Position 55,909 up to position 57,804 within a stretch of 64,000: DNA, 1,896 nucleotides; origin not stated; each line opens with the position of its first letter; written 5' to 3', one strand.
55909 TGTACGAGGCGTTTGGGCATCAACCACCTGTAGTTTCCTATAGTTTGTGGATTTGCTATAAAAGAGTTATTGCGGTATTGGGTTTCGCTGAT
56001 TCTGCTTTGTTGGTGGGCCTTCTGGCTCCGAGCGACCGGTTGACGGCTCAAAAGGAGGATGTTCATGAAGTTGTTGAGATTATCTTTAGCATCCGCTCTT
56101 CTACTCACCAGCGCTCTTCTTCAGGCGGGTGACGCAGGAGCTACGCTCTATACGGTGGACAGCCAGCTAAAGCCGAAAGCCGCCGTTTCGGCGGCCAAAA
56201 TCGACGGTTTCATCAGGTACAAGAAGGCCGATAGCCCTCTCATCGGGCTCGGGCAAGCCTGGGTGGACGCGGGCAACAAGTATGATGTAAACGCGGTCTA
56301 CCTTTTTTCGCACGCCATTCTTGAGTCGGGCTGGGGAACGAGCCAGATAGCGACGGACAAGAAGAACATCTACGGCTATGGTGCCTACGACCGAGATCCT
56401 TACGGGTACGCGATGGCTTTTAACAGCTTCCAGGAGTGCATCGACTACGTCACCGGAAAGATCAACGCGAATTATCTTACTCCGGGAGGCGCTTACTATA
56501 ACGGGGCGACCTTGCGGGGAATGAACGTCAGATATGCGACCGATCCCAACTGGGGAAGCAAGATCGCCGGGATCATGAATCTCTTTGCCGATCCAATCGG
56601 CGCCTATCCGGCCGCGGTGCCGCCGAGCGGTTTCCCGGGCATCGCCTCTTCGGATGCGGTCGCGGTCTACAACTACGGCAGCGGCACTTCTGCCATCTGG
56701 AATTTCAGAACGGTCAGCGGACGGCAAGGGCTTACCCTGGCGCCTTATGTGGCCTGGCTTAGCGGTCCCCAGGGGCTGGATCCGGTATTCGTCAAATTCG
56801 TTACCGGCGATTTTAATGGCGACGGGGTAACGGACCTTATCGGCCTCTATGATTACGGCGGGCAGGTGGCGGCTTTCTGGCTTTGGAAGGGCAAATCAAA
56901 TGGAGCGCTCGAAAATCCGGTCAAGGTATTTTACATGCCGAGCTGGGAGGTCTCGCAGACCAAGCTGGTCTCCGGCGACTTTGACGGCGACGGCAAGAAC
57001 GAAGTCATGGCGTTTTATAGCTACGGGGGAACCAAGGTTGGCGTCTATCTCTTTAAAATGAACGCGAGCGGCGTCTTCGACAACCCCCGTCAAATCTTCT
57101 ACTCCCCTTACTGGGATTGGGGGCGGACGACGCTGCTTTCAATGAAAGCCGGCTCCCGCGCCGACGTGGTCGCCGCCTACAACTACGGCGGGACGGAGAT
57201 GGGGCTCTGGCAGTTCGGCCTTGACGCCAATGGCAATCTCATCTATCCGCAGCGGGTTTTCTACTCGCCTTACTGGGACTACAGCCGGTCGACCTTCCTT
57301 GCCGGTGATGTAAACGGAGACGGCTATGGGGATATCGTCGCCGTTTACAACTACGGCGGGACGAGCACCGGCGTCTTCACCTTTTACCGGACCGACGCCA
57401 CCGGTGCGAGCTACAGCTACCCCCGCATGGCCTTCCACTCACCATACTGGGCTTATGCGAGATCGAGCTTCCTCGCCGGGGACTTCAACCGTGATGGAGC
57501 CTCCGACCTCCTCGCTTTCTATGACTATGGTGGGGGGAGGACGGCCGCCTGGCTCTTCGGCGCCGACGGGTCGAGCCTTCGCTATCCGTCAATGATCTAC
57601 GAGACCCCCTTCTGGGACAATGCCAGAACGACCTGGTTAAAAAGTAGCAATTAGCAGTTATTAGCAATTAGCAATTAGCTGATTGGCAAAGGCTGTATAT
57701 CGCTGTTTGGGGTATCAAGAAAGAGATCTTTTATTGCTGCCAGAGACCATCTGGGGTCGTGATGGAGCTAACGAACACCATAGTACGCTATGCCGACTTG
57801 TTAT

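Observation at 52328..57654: Divergent secreted protease and muramidase share a collinear six-blade FG-GAP-like targeting module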

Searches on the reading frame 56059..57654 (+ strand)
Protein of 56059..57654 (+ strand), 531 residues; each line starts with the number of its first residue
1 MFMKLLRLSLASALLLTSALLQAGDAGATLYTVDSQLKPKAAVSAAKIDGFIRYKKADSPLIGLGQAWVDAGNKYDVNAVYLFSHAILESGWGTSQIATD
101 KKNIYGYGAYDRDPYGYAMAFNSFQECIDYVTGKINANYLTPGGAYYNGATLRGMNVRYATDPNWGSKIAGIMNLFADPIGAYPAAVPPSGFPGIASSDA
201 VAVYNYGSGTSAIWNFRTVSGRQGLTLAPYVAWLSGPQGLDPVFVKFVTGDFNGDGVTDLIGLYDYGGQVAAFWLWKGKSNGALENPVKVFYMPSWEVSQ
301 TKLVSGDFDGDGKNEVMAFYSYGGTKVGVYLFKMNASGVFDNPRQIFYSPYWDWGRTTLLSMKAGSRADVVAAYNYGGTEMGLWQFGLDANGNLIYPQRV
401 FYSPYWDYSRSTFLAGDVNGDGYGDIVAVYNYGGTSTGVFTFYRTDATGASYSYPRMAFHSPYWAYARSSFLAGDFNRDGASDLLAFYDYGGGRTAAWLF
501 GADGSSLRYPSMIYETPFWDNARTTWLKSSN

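Call 3: search_protein_families(library=pfam, proteins=[window:56059-57654:+], max_evalue=1)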
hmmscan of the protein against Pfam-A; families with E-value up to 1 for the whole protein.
window:56059-57654:+ (531 aa): 5 families
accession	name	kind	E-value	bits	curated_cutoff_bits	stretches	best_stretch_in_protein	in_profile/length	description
PF01832.25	Glucosaminidase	-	4e-18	66.7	30.2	1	66-174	2-119/123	Mannosyl-glycoprotein endo-beta-N-acetylglucosaminidase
PF01839.29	FG-GAP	-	7.3e-14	51.7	22.1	4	411-438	3-32/37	FG-GAP repeat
PF13517.12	FG-GAP_3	-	2.1e-13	51.1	26.9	4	251-317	1-60/61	FG-GAP-like repeat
PF20615.3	DUF6802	-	0.016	15.6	27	0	248-283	55-89/102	Family of unknown function (DUF6802)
PF19232.4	DUF5885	-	0.064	13.1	33.2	1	26-129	156-253/265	Family of unknown function (DUF5885)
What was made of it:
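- On Pfam FG-GAP / FG-GAP_3 repeat family: Glucosaminidase: 51.7 and 51.1 (call 3).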

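Call 4: search_protein_families(library=ncbifam, proteins=[window:56059-57654:+], max_evalue=1)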
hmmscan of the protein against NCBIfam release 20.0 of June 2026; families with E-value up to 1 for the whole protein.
window:56059-57654:+ (531 aa): 10 families
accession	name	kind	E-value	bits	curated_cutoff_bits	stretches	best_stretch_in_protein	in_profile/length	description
NF052335.1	PdgHdaseHSB129560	equivalog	9.2e-58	196.1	500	1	7-214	9-210/330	peptidoglycan hydrolase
NF047539.1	XAC2610_fam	domain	1.1e-08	35.4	35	2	416-453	4-41/89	XAC2610-related protein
NF052642.1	amidase_SagB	exception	6.6e-07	28.8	425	1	65-116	131-189/282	peptidoglycan release complex glucosaminidase SagB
NF038016.1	sporang_Gsm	equivalog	5.2e-06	26.1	240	1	73-120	180-226/316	sporangiospore maturation cell wall hydrolase GsmA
NF006361.0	PRK08581.1-3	equivalog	0.0024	16.4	839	1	64-106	355-398/652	amidase domain-containing protein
NF040734.1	CC-COOH_SaoC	equivalog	0.0067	16.2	80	0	413-445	50-81/148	Cys-Cys-COOH (seleno)protein SaoC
NF007681.0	PRK10356.1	equivalog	0.023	13.9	193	1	84-107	156-179/274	protein bax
TIGR02541.1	flagell_FlgJ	equivalog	0.028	14.3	193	1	71-101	162-192/294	flagellar assembly peptidoglycan hydrolase FlgJ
NF006360.0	PRK08581.1-2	equivalog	0.36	9.1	605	0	70-126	423-477/709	amidase domain-containing protein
NF046077.1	LPS_M949_RS01915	subfamily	0.65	9.9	60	0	307-324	75-92/154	M949_RS01915 family surface polysaccharide biosynthesis protein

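Call 63: search_protein_families(library=padloc, proteins=[window:56065-57651:+], max_evalue=0.01)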
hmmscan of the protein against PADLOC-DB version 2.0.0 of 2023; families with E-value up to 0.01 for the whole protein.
window:56065-57651:+ (529 aa): 0 families

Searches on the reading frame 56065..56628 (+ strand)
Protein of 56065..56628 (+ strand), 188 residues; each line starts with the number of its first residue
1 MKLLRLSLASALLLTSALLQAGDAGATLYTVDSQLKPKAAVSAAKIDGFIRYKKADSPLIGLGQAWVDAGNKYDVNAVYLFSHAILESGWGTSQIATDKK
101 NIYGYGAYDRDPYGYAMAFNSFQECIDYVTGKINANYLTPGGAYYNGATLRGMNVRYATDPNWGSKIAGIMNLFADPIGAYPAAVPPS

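Call 75: find_homologous_proteins(query=window:56065-56628:+, max_evalue=1e-10)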
Query window:56065-56628:+ (188 aa): 24 proteins with E <= 1e-10 among 195 candidates.
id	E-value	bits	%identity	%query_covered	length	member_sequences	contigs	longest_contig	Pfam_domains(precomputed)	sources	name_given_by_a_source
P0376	3.4e-50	188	50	94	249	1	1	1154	PF01832.26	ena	-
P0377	8.2e-48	181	52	98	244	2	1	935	PF01832.26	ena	-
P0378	2.4e-46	176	55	80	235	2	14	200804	PF01832.26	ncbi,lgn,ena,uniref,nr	ncbi:glucosaminidase domain-containing protein [Candidatus Amarolinea dominans]|uniref:N-acetylgluco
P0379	1.5e-45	173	56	78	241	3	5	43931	PF01832.26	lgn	-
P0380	3.5e-45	172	52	84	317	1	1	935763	PF09374.16,PF01832.26,PF01471.24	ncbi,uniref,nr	ncbi:peptidoglycan hydrolase [Halegenticoccus soli]|uniref:peptidoglycan hydrolase n=1 Tax=Halegenti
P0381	5.7e-45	171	53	79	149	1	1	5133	PF01832.26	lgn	-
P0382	1.5e-43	167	54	78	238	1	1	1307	PF01832.26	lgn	-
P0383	2.7e-40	156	48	80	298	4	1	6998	PF01832.26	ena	-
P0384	5.2e-40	155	52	85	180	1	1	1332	PF01832.26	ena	-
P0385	7.6e-40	155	48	91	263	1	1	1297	PF01832.26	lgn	-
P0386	2.1e-39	153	50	85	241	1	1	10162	PF01832.26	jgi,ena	-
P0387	5.6e-38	149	51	77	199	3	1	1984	PF01832.26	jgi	jgi:beta-N-acetylglucosaminidase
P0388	1.9e-36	144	53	68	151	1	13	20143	PF01832.26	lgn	-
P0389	1.7e-35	141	51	70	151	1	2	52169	PF01832.26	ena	-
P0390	2.0e-35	140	51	77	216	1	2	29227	PF01832.26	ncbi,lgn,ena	-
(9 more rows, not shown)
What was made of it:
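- Sister GH73 enzymes carry LysM or PG_binding_1/3 (call 75). Sister GH73 enzymes carry LysM or PG_binding_1 in the same slot (call 75).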
